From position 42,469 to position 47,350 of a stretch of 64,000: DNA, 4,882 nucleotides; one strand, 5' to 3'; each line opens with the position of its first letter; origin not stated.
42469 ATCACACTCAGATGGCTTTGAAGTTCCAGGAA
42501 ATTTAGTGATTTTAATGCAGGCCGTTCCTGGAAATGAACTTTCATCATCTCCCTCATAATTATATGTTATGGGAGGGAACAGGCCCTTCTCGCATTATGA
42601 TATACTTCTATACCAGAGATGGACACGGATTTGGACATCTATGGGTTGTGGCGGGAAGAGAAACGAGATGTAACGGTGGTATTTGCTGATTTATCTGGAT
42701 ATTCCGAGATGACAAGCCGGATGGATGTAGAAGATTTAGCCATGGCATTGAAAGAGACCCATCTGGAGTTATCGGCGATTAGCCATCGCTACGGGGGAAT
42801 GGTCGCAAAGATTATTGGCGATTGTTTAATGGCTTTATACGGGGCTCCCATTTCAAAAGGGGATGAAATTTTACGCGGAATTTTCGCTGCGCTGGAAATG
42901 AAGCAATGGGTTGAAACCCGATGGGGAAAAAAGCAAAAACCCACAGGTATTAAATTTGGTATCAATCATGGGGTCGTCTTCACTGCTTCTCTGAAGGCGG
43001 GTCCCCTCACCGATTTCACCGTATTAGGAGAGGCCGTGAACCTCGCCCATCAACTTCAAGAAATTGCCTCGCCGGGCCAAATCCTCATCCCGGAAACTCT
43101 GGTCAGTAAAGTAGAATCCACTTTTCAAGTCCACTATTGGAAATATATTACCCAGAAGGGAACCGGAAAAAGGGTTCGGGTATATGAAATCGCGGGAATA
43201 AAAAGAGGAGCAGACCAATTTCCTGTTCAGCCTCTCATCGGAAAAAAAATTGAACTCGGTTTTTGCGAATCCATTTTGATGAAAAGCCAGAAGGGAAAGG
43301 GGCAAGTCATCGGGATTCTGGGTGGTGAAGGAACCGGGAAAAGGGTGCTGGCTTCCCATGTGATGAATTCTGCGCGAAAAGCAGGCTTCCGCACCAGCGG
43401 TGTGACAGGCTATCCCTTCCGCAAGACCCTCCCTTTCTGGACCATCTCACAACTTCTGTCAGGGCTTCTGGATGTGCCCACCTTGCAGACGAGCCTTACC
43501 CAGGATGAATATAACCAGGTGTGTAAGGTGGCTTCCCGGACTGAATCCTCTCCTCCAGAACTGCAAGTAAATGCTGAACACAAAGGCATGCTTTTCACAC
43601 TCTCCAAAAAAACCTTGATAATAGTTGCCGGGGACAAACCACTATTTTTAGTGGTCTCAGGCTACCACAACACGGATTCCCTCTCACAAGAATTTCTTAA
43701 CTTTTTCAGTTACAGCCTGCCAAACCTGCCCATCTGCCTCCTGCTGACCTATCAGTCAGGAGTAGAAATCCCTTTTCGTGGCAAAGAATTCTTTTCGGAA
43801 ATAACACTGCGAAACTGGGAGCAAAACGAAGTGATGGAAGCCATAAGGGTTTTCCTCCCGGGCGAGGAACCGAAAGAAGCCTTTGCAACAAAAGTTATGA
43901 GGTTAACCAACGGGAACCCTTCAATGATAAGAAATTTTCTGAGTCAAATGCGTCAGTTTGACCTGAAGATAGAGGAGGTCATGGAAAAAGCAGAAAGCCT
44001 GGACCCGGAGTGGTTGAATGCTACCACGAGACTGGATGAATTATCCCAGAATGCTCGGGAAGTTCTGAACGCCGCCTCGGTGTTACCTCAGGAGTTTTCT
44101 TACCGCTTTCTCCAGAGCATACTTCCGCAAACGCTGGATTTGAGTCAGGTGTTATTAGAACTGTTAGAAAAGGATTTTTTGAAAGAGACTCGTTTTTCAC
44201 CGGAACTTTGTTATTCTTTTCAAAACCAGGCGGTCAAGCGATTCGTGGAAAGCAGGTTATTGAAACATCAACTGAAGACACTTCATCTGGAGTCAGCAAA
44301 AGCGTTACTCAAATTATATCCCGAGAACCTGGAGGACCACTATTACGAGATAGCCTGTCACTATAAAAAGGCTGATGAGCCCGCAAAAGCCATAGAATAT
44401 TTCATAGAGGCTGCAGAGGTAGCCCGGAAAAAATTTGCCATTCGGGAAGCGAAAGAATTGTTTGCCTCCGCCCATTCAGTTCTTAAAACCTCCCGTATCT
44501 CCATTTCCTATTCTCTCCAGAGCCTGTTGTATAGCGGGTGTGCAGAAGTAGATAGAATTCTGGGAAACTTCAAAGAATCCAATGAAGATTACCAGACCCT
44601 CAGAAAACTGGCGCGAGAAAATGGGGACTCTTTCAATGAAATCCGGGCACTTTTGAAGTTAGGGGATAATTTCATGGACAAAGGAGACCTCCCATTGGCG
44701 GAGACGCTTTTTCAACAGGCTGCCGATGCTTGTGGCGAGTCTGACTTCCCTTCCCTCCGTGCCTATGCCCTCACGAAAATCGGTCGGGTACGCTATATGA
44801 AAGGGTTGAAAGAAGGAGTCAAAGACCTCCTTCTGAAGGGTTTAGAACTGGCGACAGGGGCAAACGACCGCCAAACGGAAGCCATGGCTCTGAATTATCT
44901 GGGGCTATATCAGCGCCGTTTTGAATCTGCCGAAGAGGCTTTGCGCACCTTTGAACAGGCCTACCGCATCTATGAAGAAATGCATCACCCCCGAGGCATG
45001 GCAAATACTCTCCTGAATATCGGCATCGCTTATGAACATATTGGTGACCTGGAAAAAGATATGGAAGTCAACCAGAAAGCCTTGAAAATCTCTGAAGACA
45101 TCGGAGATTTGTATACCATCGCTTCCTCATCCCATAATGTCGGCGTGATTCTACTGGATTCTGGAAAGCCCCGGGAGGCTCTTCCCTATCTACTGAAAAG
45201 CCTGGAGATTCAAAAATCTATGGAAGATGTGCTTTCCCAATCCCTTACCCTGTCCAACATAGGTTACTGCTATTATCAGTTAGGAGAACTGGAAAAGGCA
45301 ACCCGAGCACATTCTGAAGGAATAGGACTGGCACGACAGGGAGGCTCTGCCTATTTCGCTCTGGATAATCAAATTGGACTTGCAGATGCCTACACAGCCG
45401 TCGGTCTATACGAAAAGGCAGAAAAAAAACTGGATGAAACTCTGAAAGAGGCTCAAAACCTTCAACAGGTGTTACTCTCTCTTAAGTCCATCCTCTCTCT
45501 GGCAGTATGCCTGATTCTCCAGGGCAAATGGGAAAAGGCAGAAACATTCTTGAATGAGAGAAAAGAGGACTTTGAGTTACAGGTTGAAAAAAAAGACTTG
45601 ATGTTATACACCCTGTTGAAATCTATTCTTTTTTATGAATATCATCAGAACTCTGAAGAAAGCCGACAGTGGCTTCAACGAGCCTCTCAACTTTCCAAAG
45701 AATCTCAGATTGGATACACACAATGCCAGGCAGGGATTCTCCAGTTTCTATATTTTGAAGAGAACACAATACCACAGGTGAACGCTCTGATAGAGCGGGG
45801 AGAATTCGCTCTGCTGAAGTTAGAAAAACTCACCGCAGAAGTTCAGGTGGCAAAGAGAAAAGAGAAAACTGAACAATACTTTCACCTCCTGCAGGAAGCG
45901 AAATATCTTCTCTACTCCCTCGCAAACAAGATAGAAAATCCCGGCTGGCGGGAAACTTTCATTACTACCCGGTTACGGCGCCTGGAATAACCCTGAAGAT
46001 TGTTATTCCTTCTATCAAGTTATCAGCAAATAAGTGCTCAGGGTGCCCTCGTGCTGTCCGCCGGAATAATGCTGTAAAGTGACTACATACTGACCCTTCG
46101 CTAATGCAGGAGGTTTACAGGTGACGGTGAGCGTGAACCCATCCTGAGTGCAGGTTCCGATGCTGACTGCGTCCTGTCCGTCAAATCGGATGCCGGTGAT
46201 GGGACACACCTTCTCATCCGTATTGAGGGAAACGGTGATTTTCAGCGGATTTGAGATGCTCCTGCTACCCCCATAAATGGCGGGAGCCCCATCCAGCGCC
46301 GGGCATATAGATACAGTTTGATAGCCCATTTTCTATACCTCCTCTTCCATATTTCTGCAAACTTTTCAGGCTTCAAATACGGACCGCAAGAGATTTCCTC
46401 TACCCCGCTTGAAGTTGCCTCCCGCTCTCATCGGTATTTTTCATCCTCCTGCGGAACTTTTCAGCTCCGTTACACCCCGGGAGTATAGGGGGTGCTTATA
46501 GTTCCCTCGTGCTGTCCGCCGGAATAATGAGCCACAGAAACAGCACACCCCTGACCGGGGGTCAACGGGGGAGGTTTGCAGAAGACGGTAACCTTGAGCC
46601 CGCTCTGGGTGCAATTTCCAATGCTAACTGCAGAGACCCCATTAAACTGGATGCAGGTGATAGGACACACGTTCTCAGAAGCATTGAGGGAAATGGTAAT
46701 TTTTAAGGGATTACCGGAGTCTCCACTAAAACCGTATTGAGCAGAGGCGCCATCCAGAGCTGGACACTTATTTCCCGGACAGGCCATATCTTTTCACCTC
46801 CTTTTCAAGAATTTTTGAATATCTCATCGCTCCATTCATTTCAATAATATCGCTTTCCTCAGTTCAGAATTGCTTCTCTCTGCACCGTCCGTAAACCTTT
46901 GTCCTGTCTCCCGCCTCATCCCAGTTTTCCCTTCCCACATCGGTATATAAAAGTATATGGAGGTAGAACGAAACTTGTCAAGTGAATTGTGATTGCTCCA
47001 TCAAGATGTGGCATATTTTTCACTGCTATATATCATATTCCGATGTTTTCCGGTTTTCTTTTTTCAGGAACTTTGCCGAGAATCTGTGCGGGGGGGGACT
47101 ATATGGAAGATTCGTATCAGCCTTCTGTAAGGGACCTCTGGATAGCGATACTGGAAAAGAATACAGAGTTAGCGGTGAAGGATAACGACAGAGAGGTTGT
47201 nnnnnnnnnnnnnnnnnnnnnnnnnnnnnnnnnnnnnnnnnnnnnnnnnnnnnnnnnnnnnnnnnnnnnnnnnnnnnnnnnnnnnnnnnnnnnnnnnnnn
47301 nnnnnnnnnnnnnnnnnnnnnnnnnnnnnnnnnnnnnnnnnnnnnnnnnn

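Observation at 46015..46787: Tandem pair of paralogous small Cys/His proteins of unrecognised family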

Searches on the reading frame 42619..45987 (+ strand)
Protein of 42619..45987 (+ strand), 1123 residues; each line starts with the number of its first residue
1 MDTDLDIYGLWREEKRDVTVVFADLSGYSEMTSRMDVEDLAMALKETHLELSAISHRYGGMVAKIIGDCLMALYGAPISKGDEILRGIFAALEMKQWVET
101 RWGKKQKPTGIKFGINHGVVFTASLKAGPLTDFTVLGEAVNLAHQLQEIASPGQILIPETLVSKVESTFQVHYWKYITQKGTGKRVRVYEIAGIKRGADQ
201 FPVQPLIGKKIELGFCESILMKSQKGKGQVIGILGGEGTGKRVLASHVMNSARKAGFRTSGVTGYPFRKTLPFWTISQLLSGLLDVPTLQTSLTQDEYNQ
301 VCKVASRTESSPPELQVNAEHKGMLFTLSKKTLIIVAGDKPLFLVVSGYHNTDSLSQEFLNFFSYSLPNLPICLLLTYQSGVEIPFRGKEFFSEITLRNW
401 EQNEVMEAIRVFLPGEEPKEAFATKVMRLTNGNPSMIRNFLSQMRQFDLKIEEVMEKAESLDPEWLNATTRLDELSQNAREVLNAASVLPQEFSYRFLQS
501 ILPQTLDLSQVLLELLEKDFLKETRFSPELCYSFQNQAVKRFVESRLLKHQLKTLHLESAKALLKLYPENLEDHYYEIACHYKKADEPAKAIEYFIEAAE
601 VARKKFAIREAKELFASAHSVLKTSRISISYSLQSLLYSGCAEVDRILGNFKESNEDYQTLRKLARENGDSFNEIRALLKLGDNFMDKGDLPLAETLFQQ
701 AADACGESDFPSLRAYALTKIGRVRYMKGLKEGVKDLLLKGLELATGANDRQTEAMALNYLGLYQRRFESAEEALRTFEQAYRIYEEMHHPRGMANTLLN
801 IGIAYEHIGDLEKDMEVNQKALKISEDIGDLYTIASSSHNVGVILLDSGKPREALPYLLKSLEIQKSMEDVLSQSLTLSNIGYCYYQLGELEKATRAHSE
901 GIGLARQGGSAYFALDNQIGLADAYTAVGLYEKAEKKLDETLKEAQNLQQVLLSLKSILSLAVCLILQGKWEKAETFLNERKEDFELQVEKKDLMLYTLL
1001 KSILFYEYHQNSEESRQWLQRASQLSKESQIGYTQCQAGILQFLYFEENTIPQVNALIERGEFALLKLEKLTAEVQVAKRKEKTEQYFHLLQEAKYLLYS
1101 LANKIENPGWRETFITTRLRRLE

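Call 4: search_protein_families(library=pfam, proteins=[window:42619-45987:+], max_evalue=1)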
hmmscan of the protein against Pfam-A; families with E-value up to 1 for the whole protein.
window:42619-45987:+ (1123 aa): 20 families
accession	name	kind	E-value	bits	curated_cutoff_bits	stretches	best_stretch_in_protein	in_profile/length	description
PF13424.12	TPR_12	-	2.8e-31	108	30.1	5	834-906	2-76/77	Tetratricopeptide repeat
PF00211.25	Guanylate_cyc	-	4.4e-17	62.7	21.9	1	13-184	4-175/183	Adenylate and Guanylate cyclase catalytic domain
PF00515.34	TPR_1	-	3e-15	55.7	27.8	3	877-900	3-26/34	Tetratricopeptide repeat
PF17874.7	TPR_MalT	-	1.1e-14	55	45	2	809-1060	15-265/336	MalT-like TPR region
PF07719.23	TPR_2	-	2.8e-14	52.4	27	1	877-895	3-21/34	Tetratricopeptide repeat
PF13176.12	TPR_7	-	1.9e-11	43.5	27.9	0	920-944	4-28/36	Tetratricopeptide repeat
PF13374.12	TPR_10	-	8.9e-11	41.9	27.5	1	835-866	2-33/42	Tetratricopeptide repeat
PF13432.12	TPR_16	-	2e-09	38.2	32.7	1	763-825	8-61/65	Tetratricopeptide repeat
PF13181.12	TPR_8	-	6.8e-08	32.5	25.7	0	837-866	3-32/34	Tetratricopeptide repeat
PF14559.12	TPR_19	-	3.9e-07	30.7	25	2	959-980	29-50/68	Tetratricopeptide repeat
PF13191.12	AAA_16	-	5.1e-05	24.3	32.6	1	206-371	2-163/167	AAA ATPase domain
PF14938.12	SNAP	-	0.0011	18.9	25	2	574-707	57-187/282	Soluble NSF attachment protein, SNAP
PF13428.12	TPR_14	-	0.0014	19.5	23.5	0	918-947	4-33/44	Tetratricopeptide repeat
PF00006.31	ATP-synt_ab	-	0.023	14.8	29.5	1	226-254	12-40/213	ATP synthase alpha/beta family, nucleotide-binding domain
PF10602.15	RPN7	-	0.024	14.8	29.6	0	919-965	40-86/174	26S proteasome subunit RPN7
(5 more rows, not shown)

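Call 20: find_related_loci(query=window:42619-45987:+, collection=genome_contigs, flank=6000)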
Query window:42619-45987:+ (1123 aa) in genome_contigs; peptide patterns used: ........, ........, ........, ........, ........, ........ (x = any residue, [..] = any of these).
20 stretches matched a pattern; 1 encode a relative of the query (tblastn E <= 1e-3); 1 distinct loci.
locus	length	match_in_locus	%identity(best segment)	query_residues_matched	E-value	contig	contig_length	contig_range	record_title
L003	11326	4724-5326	27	739-947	1e-8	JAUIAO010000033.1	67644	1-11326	MAG: Bacteroidia bacterium isolate 5_bin.51 NODE_545_length_67644_cov_2.308989, whole genome shotgun sequence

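Call 21: list_cluster_members(proteins=[P0001, P0004, window:42619-45987:+, window:47120-48076:-])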
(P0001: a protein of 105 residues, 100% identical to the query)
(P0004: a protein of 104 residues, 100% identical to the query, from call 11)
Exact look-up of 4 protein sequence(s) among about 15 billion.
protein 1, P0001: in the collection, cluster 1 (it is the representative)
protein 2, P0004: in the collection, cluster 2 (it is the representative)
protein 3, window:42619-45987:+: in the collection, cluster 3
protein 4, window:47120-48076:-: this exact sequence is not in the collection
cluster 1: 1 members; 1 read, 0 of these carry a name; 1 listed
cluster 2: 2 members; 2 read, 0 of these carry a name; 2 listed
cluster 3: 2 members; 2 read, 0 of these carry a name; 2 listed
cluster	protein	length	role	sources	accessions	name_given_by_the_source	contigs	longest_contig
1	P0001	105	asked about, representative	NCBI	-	-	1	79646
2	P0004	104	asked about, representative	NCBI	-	-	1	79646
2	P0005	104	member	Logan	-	-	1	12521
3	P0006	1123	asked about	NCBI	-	-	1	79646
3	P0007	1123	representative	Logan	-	-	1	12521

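Call 36: search_protein_families(library=padloc, proteins=[window:42619-45987:+], max_evalue=0.01)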
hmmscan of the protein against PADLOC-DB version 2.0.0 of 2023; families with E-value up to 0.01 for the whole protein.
window:42619-45987:+ (1123 aa): 12 families
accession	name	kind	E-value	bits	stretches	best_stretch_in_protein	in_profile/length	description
PDLC01169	TPR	-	1.4e-16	58.7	3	800-907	114-220/252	TPR repeats containing protein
PDLC00734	PycC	-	1.2e-12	45.6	1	14-145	186-319/374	Pycsar cyclase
PDLC02367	PycC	-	5.7e-10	37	1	17-172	43-199/226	-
PDLC02369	PycC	-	2.9e-09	34.8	1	15-171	44-197/248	-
PDLC00765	PycC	-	4.1e-09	34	1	4-175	244-422/477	Pycsar cyclase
PDLC02368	PycC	-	1.4e-05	22.8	1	16-170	43-204/234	-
PDLC02370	PycC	-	2.9e-05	21.6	1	18-184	82-255/340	-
PDLC01092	C3a198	-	6.2e-05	20.1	0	830-902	191-262/523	TPR protein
PDLC00766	PycC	-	6.7e-05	20.4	1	17-173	43-203/232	Pycsar cyclase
PDLC00763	PycC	-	0.00087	16.7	1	16-168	52-210/268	Pycsar cyclase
PDLC00764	PycC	-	0.00098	16.1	1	15-186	92-274/449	Pycsar cyclase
PDLC02366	PycC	-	0.0019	15.2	1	13-173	273-441/486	-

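Call 41: find_homologous_proteins(query=window:42619-45987:+, max_evalue=1e-50)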
Query window:42619-45987:+ (1123 aa): 2 proteins with E <= 1e-50 among 8000 candidates.
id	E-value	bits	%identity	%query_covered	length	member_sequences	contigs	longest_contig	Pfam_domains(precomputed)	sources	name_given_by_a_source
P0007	0.0e+0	2339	93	100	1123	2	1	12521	PF13176.13,PF13191.13,PF13374.13,PF14559.13,PF17874.8,PF00515.35,PF13424.13,PF14938.13,PF13432.13,PF00211.26,PF13181.13,PF07719.24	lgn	-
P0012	0.0e+0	1333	54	100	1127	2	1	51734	PF10602.16,PF14559.13,PF17874.8,PF00515.35,PF13424.13,PF13176.13,PF13432.13,PF00211.26,PF07719.24,PF13191.13,PF13374.13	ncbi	-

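Call 42: find_encoding_contigs(protein=P0012, flank=8000)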
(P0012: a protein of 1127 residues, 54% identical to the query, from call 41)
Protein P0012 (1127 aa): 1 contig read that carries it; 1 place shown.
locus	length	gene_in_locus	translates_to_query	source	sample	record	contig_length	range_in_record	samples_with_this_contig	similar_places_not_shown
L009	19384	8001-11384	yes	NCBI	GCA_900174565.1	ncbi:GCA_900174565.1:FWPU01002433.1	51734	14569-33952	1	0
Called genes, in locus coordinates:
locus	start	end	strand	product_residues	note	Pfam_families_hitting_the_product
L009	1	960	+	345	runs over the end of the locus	PF00535:Glycos_transf_2, PF10111:Glyco_tranf_2_2 (weak), PF13641:Glyco_tranf_2_3 (weak)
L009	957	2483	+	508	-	-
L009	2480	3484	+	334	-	PF08240:ADH_N, PF00107:ADH_zinc_N (weak)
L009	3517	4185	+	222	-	PF02308:MgtC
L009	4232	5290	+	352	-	PF01702:TGT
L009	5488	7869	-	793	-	PF00403:HMA, PF00122:E1-E2_ATPase, PF00702:Hydrolase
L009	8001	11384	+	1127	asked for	PF00211:Guanylate_cyc, PF13191:AAA_16 (faint), PF10602:RPN7 (faint), PF00515:TPR_1 (faint), PF13424:TPR_12 (weak), PF17874:TPR_MalT (weak), PF13424:TPR_12, PF17874:TPR_MalT, +5 more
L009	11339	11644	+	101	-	-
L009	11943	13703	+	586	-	PF00582:Usp (weak), PF00535:Glycos_transf_2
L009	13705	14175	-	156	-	PF13798:PCYCGC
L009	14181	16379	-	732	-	PF12801:Fer4_5 (weak)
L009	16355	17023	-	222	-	PF04945:YHS (weak)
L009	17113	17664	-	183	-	-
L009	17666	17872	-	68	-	PF04945:YHS, PF24273:TRASH_HVO_1752_C (weak)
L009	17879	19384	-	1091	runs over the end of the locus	PF00873:ACR_tran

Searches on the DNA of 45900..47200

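Call 58: search_rna_families(source=window, start=45900, end=47200, threshold=evalue, max_evalue=1)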
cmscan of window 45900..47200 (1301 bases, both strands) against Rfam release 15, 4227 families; matches with E-value up to 1: 0.
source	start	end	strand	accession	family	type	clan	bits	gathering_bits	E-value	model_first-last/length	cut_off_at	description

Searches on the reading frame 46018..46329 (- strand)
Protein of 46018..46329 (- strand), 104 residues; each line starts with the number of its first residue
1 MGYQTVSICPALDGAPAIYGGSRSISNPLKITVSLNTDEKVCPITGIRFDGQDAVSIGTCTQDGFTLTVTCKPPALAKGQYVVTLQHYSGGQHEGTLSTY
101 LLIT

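Call 4: search_protein_families(library=pfam, proteins=[window:46018-46329:-], max_evalue=1)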
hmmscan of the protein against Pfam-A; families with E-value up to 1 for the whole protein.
window:46018-46329:- (104 aa): 2 families
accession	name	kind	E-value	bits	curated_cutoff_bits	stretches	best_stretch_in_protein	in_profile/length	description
PF12985.13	DUF3869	-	0.12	13.1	24.5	1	59-83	54-78/85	Domain of unknown function (DUF3869)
PF14524.12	Wzt_C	-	0.18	12.2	30.4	1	33-93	38-113/143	Wzt C-terminal domain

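Call 11: find_homologous_proteins(query=window:46018-46329:-, max_evalue=0.01)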
Query window:46018-46329:- (104 aa): 3 proteins with E <= 0.01 among 3 candidates.
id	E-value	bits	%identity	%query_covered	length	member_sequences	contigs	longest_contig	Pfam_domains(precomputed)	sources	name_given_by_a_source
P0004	2.0e-63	229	100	100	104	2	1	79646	-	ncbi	-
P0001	3.3e-29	119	65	88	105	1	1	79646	-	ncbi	-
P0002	2.3e-27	113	61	89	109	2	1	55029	-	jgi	-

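Call 36: search_protein_families(library=padloc, proteins=[window:46018-46329:-], max_evalue=0.01)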
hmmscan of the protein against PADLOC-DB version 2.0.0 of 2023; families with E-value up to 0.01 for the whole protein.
window:46018-46329:- (104 aa): 0 families

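Call 62: predict_structure(alignment_id=A5)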
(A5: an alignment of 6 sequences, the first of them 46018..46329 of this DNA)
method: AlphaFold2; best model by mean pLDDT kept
length: 104 residues; sequences in the alignment: 6
mean_pLDDT: 91.2   pTM: 0.81
mean pLDDT of the five models: 91.2, 89.9, 87.9, 77.2, 61.9
residues with pLDDT >= 90: 85; 70-90: 13; 50-70: 3; < 50: 3
segments of 3 or more residues with pLDDT < 50: 1-3
pLDDT, mean of each block of 10 residues (from residue 1): 66 96 93 94 94 95 96 94 92 93 91
secondary structure, 60 per line:
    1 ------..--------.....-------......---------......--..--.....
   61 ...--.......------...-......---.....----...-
elements in order: E17-21 E29-34 E44-49 E56-63 E66-72 E79-81 E83-88 E92-96 E101-103
